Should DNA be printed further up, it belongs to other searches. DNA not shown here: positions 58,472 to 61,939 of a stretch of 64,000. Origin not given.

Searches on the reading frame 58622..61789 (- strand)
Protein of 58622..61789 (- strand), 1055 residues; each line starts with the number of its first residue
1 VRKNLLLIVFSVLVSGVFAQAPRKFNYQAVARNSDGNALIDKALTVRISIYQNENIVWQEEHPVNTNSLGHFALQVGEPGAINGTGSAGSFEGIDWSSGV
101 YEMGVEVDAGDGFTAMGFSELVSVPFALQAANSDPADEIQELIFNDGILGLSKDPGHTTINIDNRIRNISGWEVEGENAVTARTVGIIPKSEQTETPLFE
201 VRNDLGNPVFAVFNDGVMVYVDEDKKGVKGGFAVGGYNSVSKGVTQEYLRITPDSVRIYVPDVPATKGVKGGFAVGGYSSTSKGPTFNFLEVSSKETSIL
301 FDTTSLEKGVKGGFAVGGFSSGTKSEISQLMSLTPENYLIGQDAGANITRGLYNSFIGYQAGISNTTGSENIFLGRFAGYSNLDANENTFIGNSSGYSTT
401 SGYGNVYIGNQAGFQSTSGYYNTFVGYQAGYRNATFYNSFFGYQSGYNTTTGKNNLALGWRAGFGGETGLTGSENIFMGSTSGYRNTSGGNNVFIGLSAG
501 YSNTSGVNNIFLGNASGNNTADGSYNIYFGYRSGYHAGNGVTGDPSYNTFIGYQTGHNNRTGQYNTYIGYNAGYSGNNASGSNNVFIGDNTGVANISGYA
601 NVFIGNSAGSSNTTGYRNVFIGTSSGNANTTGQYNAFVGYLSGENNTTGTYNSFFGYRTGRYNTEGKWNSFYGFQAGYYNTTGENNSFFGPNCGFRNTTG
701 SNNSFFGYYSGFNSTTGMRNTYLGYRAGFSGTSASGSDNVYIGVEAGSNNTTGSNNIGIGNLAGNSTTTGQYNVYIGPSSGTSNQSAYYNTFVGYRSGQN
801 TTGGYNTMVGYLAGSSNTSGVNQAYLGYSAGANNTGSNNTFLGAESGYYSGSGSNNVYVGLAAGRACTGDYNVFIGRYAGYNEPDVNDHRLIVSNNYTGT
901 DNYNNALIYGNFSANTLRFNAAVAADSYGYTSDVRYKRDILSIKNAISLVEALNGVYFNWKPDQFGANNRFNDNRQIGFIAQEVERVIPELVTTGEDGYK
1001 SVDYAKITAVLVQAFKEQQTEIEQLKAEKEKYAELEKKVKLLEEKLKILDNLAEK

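Call 9: search_protein_families(library=pfam, proteins=[window:58622-61789:-], max_evalue=0.00001)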
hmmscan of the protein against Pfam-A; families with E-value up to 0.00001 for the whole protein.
window:58622-61789:- (1055 aa): 1 family
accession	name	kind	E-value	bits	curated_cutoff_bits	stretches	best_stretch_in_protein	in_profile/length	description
PF13884.11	Peptidase_S74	-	2.2e-14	53.9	22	1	932-993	1-58/58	Chaperone of endosialidase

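Call 64: find_encoding_contigs(protein=window:58622-61789:-, flank=10000, max_places=2)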
Protein window:58622-61789:- (1055 aa): no gene with exactly this product is on record in the collection.
